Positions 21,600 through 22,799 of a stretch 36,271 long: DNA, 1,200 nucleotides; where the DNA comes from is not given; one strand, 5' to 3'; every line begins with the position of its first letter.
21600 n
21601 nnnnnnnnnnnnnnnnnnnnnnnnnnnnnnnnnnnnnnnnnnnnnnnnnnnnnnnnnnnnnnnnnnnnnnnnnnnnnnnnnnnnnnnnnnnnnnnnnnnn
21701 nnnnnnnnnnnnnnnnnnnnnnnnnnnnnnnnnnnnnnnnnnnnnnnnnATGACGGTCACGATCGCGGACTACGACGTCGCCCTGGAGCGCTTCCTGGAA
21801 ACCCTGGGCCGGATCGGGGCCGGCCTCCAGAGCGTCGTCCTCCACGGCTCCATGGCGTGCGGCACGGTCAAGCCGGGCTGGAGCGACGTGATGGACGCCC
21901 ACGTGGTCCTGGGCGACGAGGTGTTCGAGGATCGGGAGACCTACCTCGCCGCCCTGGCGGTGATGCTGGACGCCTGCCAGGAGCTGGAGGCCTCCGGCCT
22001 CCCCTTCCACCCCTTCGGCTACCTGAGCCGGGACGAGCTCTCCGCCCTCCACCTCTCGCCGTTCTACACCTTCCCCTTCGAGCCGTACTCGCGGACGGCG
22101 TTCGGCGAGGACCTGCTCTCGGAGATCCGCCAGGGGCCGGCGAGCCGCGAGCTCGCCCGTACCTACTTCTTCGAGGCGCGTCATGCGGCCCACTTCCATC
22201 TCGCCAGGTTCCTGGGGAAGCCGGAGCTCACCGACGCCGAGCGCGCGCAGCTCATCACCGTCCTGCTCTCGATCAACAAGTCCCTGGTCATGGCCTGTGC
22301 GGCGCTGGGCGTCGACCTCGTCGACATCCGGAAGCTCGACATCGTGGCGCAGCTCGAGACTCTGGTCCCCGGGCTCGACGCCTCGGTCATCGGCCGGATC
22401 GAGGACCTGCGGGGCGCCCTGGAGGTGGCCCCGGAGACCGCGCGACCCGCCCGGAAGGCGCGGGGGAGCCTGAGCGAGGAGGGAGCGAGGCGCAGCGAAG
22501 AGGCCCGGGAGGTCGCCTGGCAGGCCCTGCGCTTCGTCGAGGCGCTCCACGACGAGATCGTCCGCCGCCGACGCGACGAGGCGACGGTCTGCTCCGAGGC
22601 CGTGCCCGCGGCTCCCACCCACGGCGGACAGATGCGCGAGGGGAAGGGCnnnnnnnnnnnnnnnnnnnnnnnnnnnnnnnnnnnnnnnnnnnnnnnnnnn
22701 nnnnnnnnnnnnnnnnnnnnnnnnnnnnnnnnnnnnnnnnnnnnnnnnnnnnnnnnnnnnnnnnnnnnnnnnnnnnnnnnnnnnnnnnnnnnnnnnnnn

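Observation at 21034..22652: AadA/ANT-like nucleotidyltransferase fold fused to the C terminus of a PKS and duplicated as a translationally coupled stand-alone gene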

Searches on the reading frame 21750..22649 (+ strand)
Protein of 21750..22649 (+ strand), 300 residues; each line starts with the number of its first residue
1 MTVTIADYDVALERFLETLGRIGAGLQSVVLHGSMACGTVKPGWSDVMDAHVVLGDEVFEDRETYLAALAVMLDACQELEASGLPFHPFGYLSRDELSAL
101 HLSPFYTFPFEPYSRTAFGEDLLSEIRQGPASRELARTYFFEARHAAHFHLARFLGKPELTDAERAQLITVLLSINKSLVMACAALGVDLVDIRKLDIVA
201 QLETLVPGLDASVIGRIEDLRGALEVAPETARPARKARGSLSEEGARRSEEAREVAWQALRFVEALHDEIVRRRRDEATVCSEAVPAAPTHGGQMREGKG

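Call 7: search_protein_families(library=pfam, proteins=[window:21750-22649:+], max_evalue=1)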
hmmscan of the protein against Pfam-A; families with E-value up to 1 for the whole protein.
window:21750-22649:+ (300 aa): 1 family
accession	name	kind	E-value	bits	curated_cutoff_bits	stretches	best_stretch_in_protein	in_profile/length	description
PF01909.29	NTP_transf_2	-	0.026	15.4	21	1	13-59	2-45/93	Nucleotidyltransferase domain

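Call 8: search_protein_families(library=ncbifam, proteins=[window:21750-22649:+], max_evalue=1)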
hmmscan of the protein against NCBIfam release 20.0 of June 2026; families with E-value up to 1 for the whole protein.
window:21750-22649:+ (300 aa): 0 families

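Call 10: search_solved_structures(query=window:21750-22649:+, max_evalue=10, show_alignments=2)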
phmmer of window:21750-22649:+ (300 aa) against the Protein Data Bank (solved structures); distinct sequences matched with E-value up to 10: 1.
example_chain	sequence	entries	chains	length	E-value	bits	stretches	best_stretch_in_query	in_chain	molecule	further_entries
8c24_C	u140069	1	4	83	0.47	12.8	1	57-97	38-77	Antitoxin ParD1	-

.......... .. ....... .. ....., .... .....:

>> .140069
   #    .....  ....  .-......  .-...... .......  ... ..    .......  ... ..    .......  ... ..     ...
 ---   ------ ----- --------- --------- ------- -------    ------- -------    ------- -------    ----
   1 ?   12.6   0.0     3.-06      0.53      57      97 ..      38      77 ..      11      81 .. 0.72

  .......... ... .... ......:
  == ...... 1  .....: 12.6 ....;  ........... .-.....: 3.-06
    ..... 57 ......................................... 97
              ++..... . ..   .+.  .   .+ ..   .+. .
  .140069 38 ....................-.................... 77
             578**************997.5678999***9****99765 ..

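Call 12: find_homologous_proteins(query=window:21750-22649:+, max_evalue=0.001)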
Query window:21750-22649:+ (300 aa): 2 proteins with E <= 0.001 among 8000 candidates.
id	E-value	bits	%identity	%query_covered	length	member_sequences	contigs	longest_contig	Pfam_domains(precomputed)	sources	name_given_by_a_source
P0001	5.7e-193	657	100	100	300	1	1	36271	-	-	-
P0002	5.1e-96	339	57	91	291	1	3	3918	-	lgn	-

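Call 13: find_encoding_contigs(protein=P0002, flank=10000)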
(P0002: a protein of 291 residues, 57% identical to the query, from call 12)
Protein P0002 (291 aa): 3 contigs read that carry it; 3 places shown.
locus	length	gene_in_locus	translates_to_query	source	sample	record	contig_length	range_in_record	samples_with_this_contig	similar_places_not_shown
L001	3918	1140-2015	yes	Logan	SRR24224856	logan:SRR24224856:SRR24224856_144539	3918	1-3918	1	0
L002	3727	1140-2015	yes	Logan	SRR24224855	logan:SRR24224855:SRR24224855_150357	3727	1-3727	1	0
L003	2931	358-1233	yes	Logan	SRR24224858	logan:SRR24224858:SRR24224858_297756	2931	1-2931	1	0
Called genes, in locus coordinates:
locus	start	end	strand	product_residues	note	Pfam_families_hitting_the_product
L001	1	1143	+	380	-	?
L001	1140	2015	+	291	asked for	-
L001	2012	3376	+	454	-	PF08323:Glyco_transf_5 (faint), PF13439:Glyco_transf_4, PF13579:Glyco_trans_4_4, PF20706:GT4-conflict, PF00534:Glycos_transf_1, PF13692:Glyco_trans_1_4, PF13524:Glyco_trans_1_2 (weak)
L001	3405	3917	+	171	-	?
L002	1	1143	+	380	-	?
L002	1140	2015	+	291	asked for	-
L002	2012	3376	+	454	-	PF08323:Glyco_transf_5 (faint), PF13439:Glyco_transf_4, PF13579:Glyco_trans_4_4, PF20706:GT4-conflict, PF00534:Glycos_transf_1, PF13692:Glyco_trans_1_4, PF13524:Glyco_trans_1_2 (weak)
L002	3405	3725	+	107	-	?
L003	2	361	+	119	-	?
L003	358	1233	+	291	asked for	-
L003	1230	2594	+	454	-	PF08323:Glyco_transf_5 (faint), PF13439:Glyco_transf_4, PF13579:Glyco_trans_4_4, PF20706:GT4-conflict, PF00534:Glycos_transf_1, PF13692:Glyco_trans_1_4, PF13524:Glyco_trans_1_2 (weak)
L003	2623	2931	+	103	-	?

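Call 23: search_protein_families(library=pfam, proteins=[L001:2012-3373:+, L001:3405-3917:+], max_evalue=0.01)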
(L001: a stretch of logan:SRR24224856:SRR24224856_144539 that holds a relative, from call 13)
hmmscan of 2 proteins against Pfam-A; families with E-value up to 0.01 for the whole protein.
L001:2012-3373:+ (454 aa): 8 families
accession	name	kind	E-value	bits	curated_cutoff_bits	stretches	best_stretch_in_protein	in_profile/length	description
PF00534.26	Glycos_transf_1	-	1e-30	106.9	26.4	1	241-414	11-172/172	Glycosyl transferases group 1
PF13692.12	Glyco_trans_1_4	-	5.3e-28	98.5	27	1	246-399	2-141/142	Glycosyl transferases group 1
PF13439.12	Glyco_transf_4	-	7.7e-25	88.3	28.5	1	43-220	2-168/170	Glycosyltransferase Family 4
PF13579.12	Glyco_trans_4_4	-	1.6e-19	71.2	29.7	1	43-217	1-158/158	Glycosyl transferase 4-like domain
PF20706.3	GT4-conflict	-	1.9e-19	70.4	26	1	42-425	11-382/385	Family 4 Glycosyltransferase in conflict systems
PF08323.17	Glyco_transf_5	-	9e-09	35.8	22.7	1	30-157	2-166/239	Starch synthase catalytic domain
PF13524.12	Glyco_trans_1_2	-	6.5e-07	29.8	25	1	271-427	12-141/144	Glycosyl transferase-like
PF05693.19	Glycogen_syn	-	0.0031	16.6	27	1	326-369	470-513/639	Glycogen synthase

L001:3405-3917:+ (171 aa): 1 family
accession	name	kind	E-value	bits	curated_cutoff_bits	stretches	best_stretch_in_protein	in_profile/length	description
PF00109.32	ketoacyl-synt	-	5.9e-33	115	20.8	1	11-171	2-162/252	Beta-ketoacyl synthase, N-terminal domain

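Call 27: predict_structure(alignment_id=A1)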
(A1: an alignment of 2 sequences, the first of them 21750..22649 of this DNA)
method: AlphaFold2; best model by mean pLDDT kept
length: 300 residues; sequences in the alignment: 2
mean_pLDDT: 56.6   pTM: 0.54
mean pLDDT of the five models: 56.6, 53.2, 52.1, 46.2, 36.8
residues with pLDDT >= 90: 1; 70-90: 84; 50-70: 96; < 50: 119
segments of 3 or more residues with pLDDT < 50: 1-3, 27-50, 84-131, 189-196, 226-240, 280-300
pLDDT, mean of each block of 10 residues (from residue 1): 53 64 54 33 38 54 62 61 46 36 32 29 40 61 71 77 78 75 58 49 71 81 52 38 78 87 79 63 39 37
secondary structure, 60 per line:
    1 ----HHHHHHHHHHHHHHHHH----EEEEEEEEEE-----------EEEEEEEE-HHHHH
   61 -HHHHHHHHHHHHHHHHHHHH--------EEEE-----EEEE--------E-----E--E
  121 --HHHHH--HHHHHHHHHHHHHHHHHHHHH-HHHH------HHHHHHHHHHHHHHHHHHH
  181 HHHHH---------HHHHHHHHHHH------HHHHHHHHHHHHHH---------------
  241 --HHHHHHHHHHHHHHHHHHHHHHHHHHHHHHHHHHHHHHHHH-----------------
elements in order: H5-21 E26-35 E47-54 H56-60 H62-81 E90-93 E99-102 H123-127 H130-150 H152-155 H162-185 H195-205 H212-225 H243-283

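Call 29: search_protein_representatives(alignment_id=A1)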
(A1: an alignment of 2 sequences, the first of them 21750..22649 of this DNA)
Query: 2 sequences, 300 profile positions. Proteins with E-value up to 0.001 (for the whole library): 95; up to 1e-10: 86; up to 1e-30: 31. The best 95 are listed.
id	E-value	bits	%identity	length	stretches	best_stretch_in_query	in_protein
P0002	3.3e-174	594.4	-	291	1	1-296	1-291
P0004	5.4e-126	436.1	-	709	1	1-294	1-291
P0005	4.0e-71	256.0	-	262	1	1-229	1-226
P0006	6.1e-49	183.1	-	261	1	1-274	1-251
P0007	6.5e-48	179.7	-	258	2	1-219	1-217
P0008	1.4e-46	175.4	-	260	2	1-238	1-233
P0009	2.5e-46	174.5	-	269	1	1-224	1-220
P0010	2.1e-43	164.9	-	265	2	1-228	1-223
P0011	1.2e-41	159.2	-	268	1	3-221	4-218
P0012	2.4e-41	158.2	-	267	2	1-219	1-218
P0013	1.9e-39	151.9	-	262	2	1-231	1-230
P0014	2.6e-39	151.5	-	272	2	1-214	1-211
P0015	1.1e-38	149.4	-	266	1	1-226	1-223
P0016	1.2e-38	149.3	-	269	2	1-224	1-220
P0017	3.1e-38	148.0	-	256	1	1-228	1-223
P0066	4.3e-20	88.4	-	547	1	6-220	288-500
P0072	5.1e-18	81.6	-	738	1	3-190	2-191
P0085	4.2e-15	72.0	-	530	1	7-221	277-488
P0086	7.6e-15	71.2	-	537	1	25-134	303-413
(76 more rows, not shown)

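Call 31: fold_search(model_id=the predicted structure, library=pdb)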
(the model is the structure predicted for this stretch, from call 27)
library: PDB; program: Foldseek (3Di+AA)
matches with E <= 10: 380; with E <= 0.001: 0
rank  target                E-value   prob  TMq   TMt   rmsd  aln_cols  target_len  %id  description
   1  6xmj_Q                3.6e-01  0.69  0.28  0.39   9.0       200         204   14  Human 20S proteasome bound to an engineered 11S (PA26) activator (released 2020-07-22)
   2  2lig_A                3.6e-01  0.38  0.19  0.31  10.6       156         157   13  THREE-DIMENSIONAL STRUCTURES OF THE LIGAND-BINDING DOMAIN OF THE BACTERIAL ASPARTATE RECEPTOR WITH AND WITHOUT A LIGAN (released 1995-09-15)
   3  1qvx_MODEL_1_A        5.0e-01  0.84  0.29  0.56   7.0       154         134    8  SOLUTION STRUCTURE OF THE FAT DOMAIN OF FOCAL ADHESION KINASE (released 2004-03-02)
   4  5l0h                  5.0e-01  0.18  0.18  0.26  13.2       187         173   13  Human metavinculin MVt cardiomyopathy-associated mutant R975W (residues 959-1134) in complex with PIP2 (released 2016-08-31)
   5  6dv1_B                5.0e-01  0.13  0.15  0.22  19.3       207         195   12  Crystal structure of the alpha-E-catenin actin-binding domain (released 2018-12-19)
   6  6uth_a                5.2e-01  0.38  0.23  0.30  10.3       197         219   13  Allosteric coupling between alpha-rings of 20S proteasome, 20S proteasome singly capped with a PA26/E102A_PANc, togeth (released 2020-09-09)
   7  3myi                  5.2e-01  0.35  0.22  0.36   9.2       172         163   14  Human metavinculin tail domain (released 2010-05-26)
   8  2c7j_B                5.5e-01  0.08  0.12  0.18  19.1       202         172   15  Phycoerythrocyanin from Mastigocladus laminosus, 295 K, 3.0 A (released 2006-01-25)
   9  8up1_A                6.1e-01  0.09  0.16  0.14  17.9       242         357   17  CryoEM Structure of Allosterically Switchable De Novo Protein sr322, In Closed State without Effector Peptide (released 2024-08-14)
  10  3h2v_A                6.4e-01  0.25  0.22  0.32  13.3       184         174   15  Human raver1 RRM1 domain in complex with human vinculin tail domain Vt (released 2009-07-28)
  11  5l0d_D                6.4e-01  0.16  0.18  0.27  10.8       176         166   12  Human Metavinculin(residues 959-1130) in complex with PIP2 (released 2016-08-31)
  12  5l0i                  6.8e-01  0.33  0.23  0.34   9.8       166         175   14  Human metavinculin MVt R975W cardiomyopathy-associated mutant (residues 959-1134) (released 2016-08-31)
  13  2di3_B                7.1e-01  0.10  0.19  0.23  15.7       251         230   12  Crystal structure of the transcriptional factor CGL2915 from Corynebacterium glutamicum (released 2007-03-28)
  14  6iuh_A                7.9e-01  0.77  0.29  0.60   5.3       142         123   10  Crystal structure of GIT1 PBD domain in complex with Liprin-alpha2 (released 2019-02-20)
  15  8yuf_B                7.9e-01  0.75  0.31  0.59   4.3       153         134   10  Crystal structure of HEPN (Q64A) toxin (released 2025-04-02)
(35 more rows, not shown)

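Call 39: search_solved_structures(query=A3, max_evalue=10, show_alignments=3)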
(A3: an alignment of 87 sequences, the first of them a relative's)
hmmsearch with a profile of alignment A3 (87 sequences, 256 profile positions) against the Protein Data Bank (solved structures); distinct sequences matched with E-value up to 10: 17.
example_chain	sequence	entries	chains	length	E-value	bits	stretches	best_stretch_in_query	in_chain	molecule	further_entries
1ylq_A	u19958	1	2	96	0.00026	23.7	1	29-72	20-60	putative nucleotidyltransferase, hypothetical protein AF0614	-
4ebj_A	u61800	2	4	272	0.006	19.3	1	10-66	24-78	Aminoglycoside nucleotidyltransferase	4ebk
9xbd_E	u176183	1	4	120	0.044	16.4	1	23-57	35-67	Nucleotidyltransferase domain-containing protein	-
7uy4_A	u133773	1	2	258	0.071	15.7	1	20-55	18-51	Aminoglycoside (3'') (9) adenylyltransferase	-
1wot_A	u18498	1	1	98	0.087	15.5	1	27-75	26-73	PUTATIVE MINIMAL NUCLEOTIDYLTRANSFERASE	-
3jyy_A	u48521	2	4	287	0.1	15.2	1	16-62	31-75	Lincosamide nucleotidyltransferase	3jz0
5lpa_A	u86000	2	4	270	0.12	15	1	21-60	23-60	Streptomycin 3''-adenylyltransferase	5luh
4cs6_A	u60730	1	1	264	0.12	15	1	21-60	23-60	AMINOGLYCOSIDE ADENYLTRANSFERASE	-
5g4a_A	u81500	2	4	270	0.12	15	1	21-60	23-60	Aminoglycoside (3'') (9) adenylyltransferase | Streptomycin 3''-adenylyltransferase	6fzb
9ntn_G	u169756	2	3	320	0.16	14.6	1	12-61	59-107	CdnD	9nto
7ubm_Q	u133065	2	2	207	0.2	14.3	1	123-178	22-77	Antitermination protein Q | Antitermination protein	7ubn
6egc_A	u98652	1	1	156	0.29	13.7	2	209-248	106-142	SC_2L4HC2_23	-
9r1o_A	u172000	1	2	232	1.1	11.8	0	165-246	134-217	sc-apCC-6-DPH-NR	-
5j0k_A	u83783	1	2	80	1.6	11.3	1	207-248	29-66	designed protein 2L4HC2_23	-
9o5s_Q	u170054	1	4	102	1.7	11.2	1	179-251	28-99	BXMart1-3 minibinder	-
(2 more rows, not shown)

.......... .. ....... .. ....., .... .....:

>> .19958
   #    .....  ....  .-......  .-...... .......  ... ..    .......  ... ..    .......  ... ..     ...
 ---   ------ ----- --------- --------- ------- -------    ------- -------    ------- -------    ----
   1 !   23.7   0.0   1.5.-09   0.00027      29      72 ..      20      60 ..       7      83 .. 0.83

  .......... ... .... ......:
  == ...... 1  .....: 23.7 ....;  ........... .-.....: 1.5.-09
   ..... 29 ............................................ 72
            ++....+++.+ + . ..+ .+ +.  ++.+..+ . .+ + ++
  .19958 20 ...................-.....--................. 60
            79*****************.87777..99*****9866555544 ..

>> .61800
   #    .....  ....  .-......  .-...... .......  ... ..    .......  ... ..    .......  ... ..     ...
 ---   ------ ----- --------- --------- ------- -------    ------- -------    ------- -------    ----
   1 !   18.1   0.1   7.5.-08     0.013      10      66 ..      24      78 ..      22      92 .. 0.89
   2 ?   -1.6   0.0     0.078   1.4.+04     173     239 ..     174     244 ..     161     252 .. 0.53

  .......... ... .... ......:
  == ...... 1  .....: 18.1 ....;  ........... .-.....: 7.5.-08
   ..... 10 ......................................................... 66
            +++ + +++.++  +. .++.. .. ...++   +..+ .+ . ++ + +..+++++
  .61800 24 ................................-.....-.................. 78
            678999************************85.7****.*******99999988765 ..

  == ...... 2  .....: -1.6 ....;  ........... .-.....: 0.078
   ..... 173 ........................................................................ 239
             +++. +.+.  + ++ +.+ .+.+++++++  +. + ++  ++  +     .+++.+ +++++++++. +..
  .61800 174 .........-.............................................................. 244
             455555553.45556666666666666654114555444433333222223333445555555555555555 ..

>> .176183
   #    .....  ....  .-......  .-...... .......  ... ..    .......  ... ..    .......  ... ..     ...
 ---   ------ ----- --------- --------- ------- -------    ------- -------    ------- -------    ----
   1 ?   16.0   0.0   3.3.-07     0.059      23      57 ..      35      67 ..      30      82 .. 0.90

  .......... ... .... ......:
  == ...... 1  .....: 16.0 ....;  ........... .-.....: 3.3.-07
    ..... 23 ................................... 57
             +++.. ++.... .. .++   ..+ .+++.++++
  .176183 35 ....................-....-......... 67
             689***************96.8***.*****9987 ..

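Call 40: search_protein_families(library=pfam, alignment_id=A3, max_evalue=0.1)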
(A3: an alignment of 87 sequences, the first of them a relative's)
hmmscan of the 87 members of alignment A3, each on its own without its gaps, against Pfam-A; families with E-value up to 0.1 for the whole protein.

A. member 1, P0001 (300 aa): 1 family
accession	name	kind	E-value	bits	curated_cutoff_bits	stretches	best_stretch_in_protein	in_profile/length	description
PF01909.29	NTP_transf_2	-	0.026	15.4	21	1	13-59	2-45/93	Nucleotidyltransferase domain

B. families by the number of members that match (of 87 scanned): 27 families (the first 25 are shown)
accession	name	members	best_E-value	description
PF01909.29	NTP_transf_2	71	2e-08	Nucleotidyltransferase domain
PF18765.7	Polbeta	47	1.7e-06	Polymerase beta, Nucleotidyltransferase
PF22014.2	DUF6932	2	0.0034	Family of unknown function (DUF6932)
PF12633.13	Adenyl_cycl_N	2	0.014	Adenylate cyclase NT domain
PF02845.22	CUE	2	0.057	CUE domain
PF25448.1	DUF7897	1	0.00069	Domain of unknown function (DUF7897)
PF15278.12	Sec3_C_2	1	0.0013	Sec3 exocyst complex subunit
PF04523.18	Herpes_U30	1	0.0017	Herpes virus tegument protein U30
PF20879.2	SidM_N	1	0.0035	SidM, N-terminal domain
PF04857.26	CAF1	1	0.0042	CAF1 family ribonuclease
PF13428.12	TPR_14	1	0.0091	Tetratricopeptide repeat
PF16678.12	UBA_HOIP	1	0.012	HOIP UBA domain pair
PF17237.7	Emr1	1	0.013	ERMES regulator 1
PF10221.14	Mat89Bb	1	0.019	Cell cycle and development regulator Mat89Bb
PF20072.4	DUF6468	1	0.021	Domain of unknown function (DUF6468)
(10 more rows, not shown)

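Call 43: find_homologous_proteins(query=A3, max_evalue=0.001)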
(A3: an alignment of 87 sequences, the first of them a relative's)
Query A3 (87 sequences) (300 aa, profile of the alignment): 4 proteins with E <= 0.001 among 8000 candidates.
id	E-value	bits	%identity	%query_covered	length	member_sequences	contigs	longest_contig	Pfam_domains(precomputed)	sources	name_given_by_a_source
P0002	7.0e-76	273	57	91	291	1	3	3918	-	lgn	-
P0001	3.8e-74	267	100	100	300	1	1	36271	-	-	-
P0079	1.5e-65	239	31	50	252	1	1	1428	-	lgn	-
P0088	5.5e-61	224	27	69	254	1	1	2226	-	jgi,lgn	jgi:hypothetical protein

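Call 44: find_encoding_contigs(protein=P0004, flank=10000)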
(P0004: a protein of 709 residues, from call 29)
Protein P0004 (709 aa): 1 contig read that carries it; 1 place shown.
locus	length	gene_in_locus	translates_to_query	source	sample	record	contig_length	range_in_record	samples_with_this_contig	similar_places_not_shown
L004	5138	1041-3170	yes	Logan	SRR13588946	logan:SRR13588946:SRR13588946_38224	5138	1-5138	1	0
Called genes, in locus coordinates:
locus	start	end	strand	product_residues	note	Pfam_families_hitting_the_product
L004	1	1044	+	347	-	?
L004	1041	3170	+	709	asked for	PF08323:Glyco_transf_5 (faint), PF20706:GT4-conflict, PF13439:Glyco_transf_4, PF13579:Glyco_trans_4_4, PF00534:Glycos_transf_1, PF13692:Glyco_trans_1_4, PF13524:Glyco_trans_1_2 (weak)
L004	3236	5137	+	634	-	?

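Call 45: find_encoding_contigs(protein=P0066, flank=10000)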
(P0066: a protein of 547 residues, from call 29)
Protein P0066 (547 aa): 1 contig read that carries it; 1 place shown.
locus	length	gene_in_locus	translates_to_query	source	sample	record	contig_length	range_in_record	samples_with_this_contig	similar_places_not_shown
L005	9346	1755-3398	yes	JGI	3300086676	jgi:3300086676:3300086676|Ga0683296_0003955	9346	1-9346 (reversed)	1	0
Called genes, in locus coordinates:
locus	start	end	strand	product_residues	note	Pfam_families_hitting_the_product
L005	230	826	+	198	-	PF03621:MbtH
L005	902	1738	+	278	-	PF03737:RraA-like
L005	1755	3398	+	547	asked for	-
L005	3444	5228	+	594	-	PF00501:AMP-binding, PF23024:AMP-dom_DIP2-like, PF24919:Mug62 (weak)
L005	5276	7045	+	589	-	PF02543:Carbam_trans_N, PF16861:Carbam_trans_C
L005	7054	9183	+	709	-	-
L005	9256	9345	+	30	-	?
